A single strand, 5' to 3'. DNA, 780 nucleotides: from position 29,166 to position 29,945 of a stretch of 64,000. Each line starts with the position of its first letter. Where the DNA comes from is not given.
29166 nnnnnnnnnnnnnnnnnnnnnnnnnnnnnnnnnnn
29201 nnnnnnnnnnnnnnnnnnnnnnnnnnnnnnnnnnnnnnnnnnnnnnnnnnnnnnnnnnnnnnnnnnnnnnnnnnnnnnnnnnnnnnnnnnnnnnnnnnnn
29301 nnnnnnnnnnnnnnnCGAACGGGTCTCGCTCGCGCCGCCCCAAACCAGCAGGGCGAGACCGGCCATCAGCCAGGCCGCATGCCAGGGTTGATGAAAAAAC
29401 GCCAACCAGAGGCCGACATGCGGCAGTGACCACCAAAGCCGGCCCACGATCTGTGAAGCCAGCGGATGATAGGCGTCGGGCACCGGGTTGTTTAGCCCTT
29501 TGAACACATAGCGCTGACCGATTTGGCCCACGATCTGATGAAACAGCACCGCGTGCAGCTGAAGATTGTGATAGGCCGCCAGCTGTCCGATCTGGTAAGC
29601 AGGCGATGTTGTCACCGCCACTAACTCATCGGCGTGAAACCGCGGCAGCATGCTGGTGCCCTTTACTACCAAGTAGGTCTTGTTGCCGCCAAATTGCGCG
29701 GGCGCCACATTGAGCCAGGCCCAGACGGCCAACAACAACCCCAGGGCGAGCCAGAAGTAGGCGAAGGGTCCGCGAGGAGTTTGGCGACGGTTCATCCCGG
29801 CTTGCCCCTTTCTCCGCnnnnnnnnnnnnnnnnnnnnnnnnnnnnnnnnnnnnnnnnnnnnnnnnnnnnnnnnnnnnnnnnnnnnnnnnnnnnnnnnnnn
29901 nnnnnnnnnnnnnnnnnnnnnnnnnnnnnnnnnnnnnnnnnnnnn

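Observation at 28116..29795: SipW-type signal peptidase fused to a large 3-TM module, with GDNN changed to GLNN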

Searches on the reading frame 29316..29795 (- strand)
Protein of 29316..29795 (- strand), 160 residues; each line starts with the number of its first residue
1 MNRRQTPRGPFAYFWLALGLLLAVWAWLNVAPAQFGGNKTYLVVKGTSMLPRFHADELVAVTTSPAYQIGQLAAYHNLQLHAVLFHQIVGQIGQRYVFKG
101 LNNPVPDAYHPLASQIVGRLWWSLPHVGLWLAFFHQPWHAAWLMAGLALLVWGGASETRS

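Call 64: search_solved_structures(query=A5, max_evalue=1, show_alignments=3)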
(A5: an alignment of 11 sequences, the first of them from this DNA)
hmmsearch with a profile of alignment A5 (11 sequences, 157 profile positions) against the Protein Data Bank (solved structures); distinct sequences matched with E-value up to 1: 11.
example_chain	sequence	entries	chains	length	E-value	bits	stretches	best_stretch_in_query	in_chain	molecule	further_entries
7p2q_A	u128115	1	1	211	4.2e-10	42.7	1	10-148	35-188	Signal peptidase complex catalytic subunit SEC11C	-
7p2p_A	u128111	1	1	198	5.8e-10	42.2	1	9-133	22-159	Signal peptidase complex catalytic subunit SEC11A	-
9rjb_A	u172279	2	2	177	3.7e-09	39.6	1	9-132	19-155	Signal peptidase complex catalytic subunit SEC11A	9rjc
4nv4_A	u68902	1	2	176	0.00016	24.6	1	40-99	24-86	Signal peptidase I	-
4n31_A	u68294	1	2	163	0.088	15.6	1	38-95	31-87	SipA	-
4me8_A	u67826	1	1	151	0.14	14.9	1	40-92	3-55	Signal peptidase I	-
3k2z_A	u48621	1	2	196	0.3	13.9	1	39-71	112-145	LexA repressor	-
6a2r_A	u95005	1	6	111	0.31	13.8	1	29-121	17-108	LexA repressor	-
6a2t_A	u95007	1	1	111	0.32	13.8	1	29-120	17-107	LexA repressor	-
6a2q_A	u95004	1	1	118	0.36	13.7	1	29-121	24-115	LexA repressor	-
4wvh_A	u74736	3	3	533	0.37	13.6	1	28-98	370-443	Maltose-binding periplasmic protein,Signal peptidase IB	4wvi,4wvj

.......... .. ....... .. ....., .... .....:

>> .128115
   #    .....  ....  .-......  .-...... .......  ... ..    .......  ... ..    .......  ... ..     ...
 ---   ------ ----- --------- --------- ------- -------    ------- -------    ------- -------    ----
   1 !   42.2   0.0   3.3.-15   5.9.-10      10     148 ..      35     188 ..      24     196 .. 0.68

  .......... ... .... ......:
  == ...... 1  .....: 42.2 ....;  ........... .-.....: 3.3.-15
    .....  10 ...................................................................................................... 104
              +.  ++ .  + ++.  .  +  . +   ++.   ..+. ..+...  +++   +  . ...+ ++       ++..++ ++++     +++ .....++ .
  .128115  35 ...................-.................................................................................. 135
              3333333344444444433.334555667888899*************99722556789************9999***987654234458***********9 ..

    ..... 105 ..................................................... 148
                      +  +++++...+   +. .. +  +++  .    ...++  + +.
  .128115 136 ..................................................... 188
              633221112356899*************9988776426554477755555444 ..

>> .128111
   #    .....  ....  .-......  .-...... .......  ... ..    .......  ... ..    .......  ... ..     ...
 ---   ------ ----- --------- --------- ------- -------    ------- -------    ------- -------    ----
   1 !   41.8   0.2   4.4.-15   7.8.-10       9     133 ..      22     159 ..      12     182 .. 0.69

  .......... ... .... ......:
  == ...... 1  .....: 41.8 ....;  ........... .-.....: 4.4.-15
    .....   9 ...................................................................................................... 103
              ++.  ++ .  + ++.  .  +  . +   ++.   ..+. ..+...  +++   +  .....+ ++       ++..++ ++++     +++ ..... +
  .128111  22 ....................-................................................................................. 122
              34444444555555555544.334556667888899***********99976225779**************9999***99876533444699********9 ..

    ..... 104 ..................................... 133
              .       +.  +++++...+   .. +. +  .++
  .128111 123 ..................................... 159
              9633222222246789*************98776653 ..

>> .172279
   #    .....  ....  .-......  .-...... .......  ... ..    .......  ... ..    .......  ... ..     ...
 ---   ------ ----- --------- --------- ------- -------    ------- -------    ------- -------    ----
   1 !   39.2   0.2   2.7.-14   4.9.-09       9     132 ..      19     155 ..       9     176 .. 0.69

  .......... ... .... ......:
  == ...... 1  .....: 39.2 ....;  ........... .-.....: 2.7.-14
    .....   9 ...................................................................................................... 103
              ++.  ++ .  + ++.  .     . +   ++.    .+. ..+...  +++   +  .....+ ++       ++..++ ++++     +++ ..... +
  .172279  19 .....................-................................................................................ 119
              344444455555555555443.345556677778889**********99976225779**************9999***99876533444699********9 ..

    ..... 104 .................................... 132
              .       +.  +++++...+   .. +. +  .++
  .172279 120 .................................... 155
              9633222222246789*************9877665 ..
